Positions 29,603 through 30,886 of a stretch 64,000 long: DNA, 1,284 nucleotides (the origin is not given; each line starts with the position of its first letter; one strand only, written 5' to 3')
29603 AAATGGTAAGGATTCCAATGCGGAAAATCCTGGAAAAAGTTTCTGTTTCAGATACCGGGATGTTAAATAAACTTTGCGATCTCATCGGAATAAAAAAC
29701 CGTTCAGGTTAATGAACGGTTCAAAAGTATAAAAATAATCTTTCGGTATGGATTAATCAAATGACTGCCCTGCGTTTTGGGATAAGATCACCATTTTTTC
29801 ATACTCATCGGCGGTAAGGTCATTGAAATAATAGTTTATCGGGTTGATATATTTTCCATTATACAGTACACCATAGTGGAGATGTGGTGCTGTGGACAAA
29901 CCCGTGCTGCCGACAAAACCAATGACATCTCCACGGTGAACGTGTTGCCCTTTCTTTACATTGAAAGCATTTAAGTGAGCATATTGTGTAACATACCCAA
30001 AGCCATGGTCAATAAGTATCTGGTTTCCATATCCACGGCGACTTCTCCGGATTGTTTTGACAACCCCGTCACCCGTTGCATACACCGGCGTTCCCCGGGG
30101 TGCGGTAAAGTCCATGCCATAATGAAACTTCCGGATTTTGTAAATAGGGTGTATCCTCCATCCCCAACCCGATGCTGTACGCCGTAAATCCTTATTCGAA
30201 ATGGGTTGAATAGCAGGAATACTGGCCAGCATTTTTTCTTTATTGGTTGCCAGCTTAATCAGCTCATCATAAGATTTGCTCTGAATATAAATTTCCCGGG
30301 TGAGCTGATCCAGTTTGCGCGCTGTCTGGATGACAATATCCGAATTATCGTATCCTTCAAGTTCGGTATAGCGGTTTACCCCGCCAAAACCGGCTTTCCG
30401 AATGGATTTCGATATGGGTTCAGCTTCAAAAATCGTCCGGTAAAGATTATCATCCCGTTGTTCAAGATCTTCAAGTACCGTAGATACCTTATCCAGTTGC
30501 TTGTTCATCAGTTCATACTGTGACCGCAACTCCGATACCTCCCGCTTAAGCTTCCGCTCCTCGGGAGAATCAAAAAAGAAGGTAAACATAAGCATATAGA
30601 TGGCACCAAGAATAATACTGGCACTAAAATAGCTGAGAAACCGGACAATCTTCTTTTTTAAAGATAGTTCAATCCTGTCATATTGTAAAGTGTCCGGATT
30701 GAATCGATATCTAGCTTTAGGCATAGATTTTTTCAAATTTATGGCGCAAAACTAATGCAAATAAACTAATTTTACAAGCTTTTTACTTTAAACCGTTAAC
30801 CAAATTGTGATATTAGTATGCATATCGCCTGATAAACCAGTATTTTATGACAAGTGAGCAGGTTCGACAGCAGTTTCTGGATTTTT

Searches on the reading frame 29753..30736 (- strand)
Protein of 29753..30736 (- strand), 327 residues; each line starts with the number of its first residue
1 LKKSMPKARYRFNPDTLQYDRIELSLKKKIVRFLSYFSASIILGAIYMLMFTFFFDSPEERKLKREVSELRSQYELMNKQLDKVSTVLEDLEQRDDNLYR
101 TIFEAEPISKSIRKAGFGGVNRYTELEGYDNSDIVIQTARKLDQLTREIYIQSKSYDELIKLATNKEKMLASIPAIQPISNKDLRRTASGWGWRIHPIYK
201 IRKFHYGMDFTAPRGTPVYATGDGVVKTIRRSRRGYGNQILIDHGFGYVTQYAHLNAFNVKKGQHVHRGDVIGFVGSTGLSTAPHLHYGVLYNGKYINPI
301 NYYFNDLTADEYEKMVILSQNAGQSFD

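Call 21: search_protein_families(library=ncbifam, proteins=[window:29753-30736:-], max_evalue=0.00001)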
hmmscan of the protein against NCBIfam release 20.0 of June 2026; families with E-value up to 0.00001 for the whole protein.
window:29753-30736:- (327 aa): 14 families
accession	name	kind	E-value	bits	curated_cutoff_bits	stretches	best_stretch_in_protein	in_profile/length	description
NF053825.1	PdgNdpepShyA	equivalog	1.6e-28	99.6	700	1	192-301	283-391/425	peptidoglycan DD-endopeptidase ShyA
NF052530.1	Heli_ShapePgp3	exception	4.9e-28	98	300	1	199-302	161-263/270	peptidoglycan metallopeptidase Pgp3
NF008652.0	PRK11649.1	equivalog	1e-27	96.9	341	1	194-301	302-408/439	murein DD-endopeptidase MepM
NF053824.1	PdgNdpepShyC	equivalog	1.9e-26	93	700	1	183-299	273-389/429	peptidoglycan DD-endopeptidase ShyC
NF052336.1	PdgHdaseHSB100310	equivalog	9.9e-22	77.7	500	1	199-297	47-148/316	peptidoglycan hydrolase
NF040883.1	amid_act_ActS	equivalog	7.1e-20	71.3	375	1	206-303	137-233/242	amidase activator ActS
NF050804.1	CellDivDipMCaul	equivalog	8.2e-19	67.8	900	1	207-292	530-615/634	cell division endopeptidase DipM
NF008123.1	PRK10871.1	equivalog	2.3e-18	66.8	311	1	207-302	267-361/365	murein hydrolase activator NlpD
NF052529.1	PG_M23_Pgp6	exception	3.3e-17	62.3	600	1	203-303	333-432/452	peptidoglycan metallopeptidase Pgp6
NF041208.1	celldiv_DipM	equivalog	8.1e-15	55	740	1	206-302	320-416/419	cell division endopeptidase DipM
NF053738.1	S2SprSpoIIQBc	equivalog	4.7e-10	39.5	250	1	218-308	137-228/232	stage II sporulation protein SpoIIQ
NF008644.1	PRK11637.1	equivalog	2e-09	36.9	270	1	206-301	287-381/385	murein hydrolase activator EnvC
NF047755.1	LIC_10271_M23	exception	5e-08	32.9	180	1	205-275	117-186/207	LIC_10271 family cell wall hydrolase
NF004799.0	PRK06148.1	subfamily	5.7e-08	31.2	1128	1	200-291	436-538/1015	hypothetical protein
